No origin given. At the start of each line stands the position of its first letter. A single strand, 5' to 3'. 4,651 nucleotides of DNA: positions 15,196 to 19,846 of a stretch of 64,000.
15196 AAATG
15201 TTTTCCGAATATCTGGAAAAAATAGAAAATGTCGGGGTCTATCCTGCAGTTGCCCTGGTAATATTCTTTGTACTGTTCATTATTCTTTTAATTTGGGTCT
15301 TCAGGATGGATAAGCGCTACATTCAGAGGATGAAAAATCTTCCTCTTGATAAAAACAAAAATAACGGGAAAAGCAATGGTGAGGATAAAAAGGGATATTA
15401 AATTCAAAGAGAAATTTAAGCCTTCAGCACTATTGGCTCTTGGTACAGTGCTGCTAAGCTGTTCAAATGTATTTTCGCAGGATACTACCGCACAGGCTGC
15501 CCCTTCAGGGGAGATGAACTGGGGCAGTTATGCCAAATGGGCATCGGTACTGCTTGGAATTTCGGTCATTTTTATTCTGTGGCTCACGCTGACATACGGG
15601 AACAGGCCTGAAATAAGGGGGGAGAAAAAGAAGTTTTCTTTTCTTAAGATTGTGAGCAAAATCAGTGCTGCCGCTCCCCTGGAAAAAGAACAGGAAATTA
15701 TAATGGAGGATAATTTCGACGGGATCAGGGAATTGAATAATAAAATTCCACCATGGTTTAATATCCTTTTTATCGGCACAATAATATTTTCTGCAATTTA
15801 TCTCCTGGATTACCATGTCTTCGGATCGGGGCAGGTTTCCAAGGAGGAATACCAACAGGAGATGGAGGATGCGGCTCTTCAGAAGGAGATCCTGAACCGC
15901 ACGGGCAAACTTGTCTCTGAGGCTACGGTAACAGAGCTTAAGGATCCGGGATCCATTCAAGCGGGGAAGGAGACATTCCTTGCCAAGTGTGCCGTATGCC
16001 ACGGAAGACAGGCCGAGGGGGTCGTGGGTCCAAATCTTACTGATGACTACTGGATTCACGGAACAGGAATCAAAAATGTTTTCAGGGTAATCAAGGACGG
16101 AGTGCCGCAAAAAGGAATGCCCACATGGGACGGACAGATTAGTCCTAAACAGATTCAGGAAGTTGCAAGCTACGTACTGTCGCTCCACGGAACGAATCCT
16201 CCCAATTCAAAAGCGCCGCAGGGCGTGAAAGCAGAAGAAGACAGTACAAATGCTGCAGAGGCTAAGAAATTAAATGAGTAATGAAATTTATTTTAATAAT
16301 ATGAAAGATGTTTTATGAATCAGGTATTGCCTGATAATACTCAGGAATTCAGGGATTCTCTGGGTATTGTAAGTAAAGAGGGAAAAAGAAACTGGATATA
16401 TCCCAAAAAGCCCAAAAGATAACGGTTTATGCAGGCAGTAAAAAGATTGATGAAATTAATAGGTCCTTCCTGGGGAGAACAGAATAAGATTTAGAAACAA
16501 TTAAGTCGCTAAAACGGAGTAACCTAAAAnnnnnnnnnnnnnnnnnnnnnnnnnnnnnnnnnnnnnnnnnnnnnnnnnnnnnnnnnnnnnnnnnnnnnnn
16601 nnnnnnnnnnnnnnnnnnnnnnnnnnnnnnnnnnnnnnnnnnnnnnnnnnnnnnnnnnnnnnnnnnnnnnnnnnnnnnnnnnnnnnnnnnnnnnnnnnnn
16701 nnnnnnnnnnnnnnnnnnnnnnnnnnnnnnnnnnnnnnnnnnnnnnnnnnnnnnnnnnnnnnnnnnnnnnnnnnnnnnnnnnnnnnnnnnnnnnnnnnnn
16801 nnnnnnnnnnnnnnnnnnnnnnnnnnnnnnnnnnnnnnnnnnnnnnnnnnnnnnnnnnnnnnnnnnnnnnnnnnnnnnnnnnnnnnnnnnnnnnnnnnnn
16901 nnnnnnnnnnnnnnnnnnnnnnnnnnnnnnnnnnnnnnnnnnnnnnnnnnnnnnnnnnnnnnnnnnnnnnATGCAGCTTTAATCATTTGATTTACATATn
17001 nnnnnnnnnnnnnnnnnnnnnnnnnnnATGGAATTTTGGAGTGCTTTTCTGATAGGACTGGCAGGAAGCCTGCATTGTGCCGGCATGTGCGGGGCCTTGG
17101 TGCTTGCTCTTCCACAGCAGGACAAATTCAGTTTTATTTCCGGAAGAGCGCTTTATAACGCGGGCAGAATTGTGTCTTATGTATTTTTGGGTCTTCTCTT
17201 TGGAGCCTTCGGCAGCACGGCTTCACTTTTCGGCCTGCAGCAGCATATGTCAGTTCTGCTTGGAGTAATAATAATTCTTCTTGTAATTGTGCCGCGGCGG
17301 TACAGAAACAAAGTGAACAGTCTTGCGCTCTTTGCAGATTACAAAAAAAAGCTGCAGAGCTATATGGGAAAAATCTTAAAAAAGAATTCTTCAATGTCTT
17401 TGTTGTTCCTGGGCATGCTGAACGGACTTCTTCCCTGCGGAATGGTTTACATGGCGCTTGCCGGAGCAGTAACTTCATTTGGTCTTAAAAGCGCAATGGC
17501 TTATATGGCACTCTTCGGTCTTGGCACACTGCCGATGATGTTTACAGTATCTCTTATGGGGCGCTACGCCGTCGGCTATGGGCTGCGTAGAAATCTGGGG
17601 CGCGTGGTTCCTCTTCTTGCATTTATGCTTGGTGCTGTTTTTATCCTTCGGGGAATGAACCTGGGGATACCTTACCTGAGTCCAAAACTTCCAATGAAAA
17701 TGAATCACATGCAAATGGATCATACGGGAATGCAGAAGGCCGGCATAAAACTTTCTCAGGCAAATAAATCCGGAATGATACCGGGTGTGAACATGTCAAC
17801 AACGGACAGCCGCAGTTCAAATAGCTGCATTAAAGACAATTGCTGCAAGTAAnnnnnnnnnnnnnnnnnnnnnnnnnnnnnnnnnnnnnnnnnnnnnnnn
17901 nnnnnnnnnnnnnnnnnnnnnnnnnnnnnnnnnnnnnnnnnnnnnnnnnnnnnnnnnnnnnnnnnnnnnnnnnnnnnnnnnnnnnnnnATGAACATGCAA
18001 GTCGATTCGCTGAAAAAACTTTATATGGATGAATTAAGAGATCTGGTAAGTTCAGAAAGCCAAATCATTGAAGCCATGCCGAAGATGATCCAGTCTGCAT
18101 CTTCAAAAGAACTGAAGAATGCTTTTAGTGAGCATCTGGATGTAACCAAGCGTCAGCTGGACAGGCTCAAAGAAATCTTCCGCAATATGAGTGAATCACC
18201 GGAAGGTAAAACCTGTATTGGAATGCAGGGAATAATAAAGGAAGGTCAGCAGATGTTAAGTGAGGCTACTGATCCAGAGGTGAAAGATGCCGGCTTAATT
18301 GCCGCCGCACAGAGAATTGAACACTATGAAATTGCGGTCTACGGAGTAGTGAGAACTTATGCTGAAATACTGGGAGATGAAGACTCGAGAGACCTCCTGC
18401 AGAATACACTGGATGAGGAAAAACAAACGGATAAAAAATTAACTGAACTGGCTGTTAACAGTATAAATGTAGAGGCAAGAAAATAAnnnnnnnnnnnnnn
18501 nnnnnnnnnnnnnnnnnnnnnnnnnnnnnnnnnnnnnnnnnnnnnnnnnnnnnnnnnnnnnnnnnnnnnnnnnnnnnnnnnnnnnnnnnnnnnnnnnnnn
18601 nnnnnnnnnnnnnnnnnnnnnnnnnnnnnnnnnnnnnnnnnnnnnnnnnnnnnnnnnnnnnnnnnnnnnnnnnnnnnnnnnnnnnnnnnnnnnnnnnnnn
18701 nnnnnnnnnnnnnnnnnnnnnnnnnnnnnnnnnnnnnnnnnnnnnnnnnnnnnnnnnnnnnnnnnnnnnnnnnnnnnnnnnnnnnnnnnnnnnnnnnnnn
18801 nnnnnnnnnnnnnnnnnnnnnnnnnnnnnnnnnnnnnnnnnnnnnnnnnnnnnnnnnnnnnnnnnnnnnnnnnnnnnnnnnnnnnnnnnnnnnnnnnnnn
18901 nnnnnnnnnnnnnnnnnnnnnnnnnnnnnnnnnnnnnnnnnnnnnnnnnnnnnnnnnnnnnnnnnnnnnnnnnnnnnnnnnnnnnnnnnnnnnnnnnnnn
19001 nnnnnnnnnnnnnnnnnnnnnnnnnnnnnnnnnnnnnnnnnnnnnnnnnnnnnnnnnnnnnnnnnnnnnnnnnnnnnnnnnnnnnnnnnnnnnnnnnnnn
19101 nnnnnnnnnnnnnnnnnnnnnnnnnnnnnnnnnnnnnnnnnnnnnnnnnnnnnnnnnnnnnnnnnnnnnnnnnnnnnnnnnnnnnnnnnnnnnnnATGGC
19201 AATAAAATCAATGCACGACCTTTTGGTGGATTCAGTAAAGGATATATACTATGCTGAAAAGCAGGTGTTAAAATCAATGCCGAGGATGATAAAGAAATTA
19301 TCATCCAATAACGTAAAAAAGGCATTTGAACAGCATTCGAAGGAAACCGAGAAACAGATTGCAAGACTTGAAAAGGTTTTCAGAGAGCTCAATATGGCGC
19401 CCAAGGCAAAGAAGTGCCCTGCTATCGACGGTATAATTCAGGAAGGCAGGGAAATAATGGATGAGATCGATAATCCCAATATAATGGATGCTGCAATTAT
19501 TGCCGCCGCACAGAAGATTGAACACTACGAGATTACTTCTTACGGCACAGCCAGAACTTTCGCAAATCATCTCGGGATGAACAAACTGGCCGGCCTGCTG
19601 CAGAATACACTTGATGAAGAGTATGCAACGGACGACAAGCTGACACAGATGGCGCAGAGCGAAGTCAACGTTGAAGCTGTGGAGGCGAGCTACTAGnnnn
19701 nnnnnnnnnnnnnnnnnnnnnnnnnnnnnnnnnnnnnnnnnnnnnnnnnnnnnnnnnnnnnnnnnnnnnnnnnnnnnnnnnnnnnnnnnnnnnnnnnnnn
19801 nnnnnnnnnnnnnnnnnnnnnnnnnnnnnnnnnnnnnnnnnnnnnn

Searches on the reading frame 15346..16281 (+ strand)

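Call 42: search_protein_families(library=pfam, proteins=[window:15346-16281:+], max_evalue=0.0001)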
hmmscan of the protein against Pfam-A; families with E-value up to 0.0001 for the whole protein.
window:15346-16281:+ (311 aa): 3 families
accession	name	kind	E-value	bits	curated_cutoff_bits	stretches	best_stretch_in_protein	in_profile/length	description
PF14715.11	FixP_N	-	2.1e-16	59.8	24.9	1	117-163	2-48/48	N-terminal domain of cytochrome oxidase-cbb3, FixP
PF13442.11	Cytochrome_CBB3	-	8.6e-15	55.3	27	1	204-277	3-68/68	Cytochrome C oxidase, cbb3-type, subunit III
PF00034.26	Cytochrom_C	-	3.6e-08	35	21.3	1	205-280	2-89/90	Cytochrome c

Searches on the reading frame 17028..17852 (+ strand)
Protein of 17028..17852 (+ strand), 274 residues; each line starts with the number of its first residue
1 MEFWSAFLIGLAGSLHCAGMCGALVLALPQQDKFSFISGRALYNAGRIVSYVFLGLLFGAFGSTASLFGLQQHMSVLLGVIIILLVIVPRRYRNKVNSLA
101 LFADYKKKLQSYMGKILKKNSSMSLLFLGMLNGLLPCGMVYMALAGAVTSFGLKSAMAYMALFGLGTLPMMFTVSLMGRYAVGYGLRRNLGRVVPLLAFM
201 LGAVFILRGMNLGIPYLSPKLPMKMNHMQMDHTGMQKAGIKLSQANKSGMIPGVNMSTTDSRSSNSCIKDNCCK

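Call 7: search_protein_families(library=pfam, proteins=[window:17028-17852:+], max_evalue=0.0001)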
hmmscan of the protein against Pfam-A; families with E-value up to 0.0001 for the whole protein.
window:17028-17852:+ (274 aa): 1 family
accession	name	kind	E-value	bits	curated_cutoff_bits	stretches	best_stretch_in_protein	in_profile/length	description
PF13386.12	DsbD_2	-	3e-44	151.8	24.9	1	6-203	2-198/199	Cytochrome C biogenesis protein transmembrane region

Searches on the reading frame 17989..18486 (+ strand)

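Call 7: search_protein_families(library=pfam, proteins=[window:17989-18486:+], max_evalue=0.0001)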
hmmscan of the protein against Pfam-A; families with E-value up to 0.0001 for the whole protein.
window:17989-18486:+ (165 aa): 2 families
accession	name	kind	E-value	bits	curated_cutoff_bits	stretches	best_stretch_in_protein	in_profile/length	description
PF05974.18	DUF892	-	3.9e-55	186.7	23.7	1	8-163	2-158/159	Domain of unknown function (DUF892)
PF09537.16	DUF2383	-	6.9e-05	23.4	30.8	0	13-75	3-65/111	Domain of unknown function (DUF2383)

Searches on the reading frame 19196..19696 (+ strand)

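Call 7: search_protein_families(library=pfam, proteins=[window:19196-19696:+], max_evalue=0.0001)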
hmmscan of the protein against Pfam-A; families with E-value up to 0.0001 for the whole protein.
window:19196-19696:+ (166 aa): 2 families
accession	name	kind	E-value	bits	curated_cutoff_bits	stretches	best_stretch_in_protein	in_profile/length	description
PF05974.18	DUF892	-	8.4e-56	188.9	23.7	1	6-161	2-158/159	Domain of unknown function (DUF892)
PF09537.16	DUF2383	-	2e-05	25.2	30.8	0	12-72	4-64/111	Domain of unknown function (DUF2383)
